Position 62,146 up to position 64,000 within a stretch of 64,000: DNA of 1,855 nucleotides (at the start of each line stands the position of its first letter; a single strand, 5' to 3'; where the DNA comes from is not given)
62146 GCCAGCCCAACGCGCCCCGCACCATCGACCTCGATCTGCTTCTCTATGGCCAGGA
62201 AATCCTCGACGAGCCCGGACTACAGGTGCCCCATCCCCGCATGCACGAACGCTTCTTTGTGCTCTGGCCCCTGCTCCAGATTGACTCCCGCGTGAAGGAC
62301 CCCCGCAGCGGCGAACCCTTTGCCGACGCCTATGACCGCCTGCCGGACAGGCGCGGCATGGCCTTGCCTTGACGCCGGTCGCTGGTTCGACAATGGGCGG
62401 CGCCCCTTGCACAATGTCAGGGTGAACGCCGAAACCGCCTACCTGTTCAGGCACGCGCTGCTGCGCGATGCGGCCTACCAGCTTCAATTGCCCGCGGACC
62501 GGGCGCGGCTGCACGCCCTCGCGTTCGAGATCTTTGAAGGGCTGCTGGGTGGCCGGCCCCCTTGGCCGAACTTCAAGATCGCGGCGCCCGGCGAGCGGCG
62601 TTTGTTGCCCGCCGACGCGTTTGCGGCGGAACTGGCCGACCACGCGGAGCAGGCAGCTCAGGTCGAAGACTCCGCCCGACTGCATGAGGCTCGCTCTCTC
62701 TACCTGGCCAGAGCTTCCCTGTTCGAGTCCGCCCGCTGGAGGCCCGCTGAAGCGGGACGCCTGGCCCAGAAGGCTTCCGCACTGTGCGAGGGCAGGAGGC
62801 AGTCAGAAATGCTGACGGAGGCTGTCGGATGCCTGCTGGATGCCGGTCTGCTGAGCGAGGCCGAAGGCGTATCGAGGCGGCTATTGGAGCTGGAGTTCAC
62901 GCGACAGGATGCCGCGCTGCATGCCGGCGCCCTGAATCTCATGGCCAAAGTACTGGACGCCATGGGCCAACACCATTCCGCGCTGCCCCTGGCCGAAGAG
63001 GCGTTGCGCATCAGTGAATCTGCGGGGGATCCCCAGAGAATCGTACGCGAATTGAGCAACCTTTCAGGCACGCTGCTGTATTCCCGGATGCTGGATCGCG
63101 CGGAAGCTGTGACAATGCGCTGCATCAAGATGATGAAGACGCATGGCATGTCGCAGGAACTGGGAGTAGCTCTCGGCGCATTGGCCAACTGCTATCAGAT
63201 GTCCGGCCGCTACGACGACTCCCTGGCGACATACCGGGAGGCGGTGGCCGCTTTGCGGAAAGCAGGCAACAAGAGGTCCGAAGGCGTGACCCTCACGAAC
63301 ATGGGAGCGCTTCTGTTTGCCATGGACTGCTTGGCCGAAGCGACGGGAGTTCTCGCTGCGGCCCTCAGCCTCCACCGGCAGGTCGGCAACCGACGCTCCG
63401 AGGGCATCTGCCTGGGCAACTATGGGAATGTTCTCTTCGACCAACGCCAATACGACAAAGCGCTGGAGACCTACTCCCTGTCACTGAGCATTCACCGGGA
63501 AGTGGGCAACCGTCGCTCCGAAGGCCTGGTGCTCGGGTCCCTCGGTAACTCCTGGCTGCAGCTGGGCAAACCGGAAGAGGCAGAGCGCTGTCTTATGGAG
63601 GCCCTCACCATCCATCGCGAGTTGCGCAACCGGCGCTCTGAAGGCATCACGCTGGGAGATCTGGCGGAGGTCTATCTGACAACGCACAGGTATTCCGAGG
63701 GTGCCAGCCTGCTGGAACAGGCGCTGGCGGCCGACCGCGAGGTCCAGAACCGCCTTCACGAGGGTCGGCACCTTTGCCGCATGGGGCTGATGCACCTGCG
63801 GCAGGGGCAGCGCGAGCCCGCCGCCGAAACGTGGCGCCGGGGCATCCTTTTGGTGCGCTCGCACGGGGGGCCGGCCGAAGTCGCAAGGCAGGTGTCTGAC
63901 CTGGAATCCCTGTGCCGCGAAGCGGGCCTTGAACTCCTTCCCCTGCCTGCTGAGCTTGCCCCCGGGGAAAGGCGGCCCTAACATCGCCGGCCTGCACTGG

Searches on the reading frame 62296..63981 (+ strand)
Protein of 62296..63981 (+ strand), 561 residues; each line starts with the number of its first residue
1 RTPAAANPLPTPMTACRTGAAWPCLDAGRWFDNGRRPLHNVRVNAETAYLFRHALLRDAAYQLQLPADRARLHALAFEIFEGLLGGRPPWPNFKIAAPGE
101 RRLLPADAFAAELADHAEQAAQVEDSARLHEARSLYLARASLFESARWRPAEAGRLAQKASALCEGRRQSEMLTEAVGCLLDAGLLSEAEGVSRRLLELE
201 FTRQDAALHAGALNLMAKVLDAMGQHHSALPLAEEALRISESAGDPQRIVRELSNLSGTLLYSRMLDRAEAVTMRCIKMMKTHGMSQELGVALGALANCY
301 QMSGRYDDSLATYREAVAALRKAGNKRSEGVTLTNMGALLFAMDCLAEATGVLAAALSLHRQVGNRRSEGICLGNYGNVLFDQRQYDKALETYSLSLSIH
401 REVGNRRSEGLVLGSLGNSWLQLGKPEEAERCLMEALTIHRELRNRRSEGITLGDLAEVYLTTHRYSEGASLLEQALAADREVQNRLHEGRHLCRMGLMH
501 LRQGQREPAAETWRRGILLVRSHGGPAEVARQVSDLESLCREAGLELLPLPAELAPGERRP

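Call 16: search_protein_families(library=ncbifam, proteins=[window:62296-63981:+], max_evalue=0.00001)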
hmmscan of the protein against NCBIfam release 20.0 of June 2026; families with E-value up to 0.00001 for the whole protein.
window:62296-63981:+ (561 aa): 7 families
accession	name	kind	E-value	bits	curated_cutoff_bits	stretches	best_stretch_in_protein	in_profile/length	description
NF053617.1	SARPRegAfsRStmc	equivalog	8.4e-23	80.3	1430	1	271-525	717-971/986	SARP-family global regulator AfsR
NF041717.1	HaaA_phane_TPR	equivalog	1.1e-21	76.7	1125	1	265-533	487-755/882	cyclophane-containing RiPP biosynthesis TPR protein HaaT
NF053520.1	HK_Porph_FimS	equivalog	7e-17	60.9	600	1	269-476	64-270/618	sensor histidine kinase FimS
NF053720.1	NsdA_fam_reg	subfamily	3.6e-11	43.2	75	1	413-484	332-402/432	NsdA family TPR-like regulatory protein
TIGR03903.1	TOMM_kin_cyc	equivalog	2.2e-06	25.8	705.75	0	39-76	821-858/1267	TOMM system kinase/cyclase fusion protein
TIGR02521.1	type_IV_pilW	equivalog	2.3e-06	27.3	154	0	366-475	95-194/234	type IV pilus biogenesis/stability protein PilW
NF053779.1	BT3442_fam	equivalog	3.6e-06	26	940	1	234-398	86-250/563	BT3442 family protein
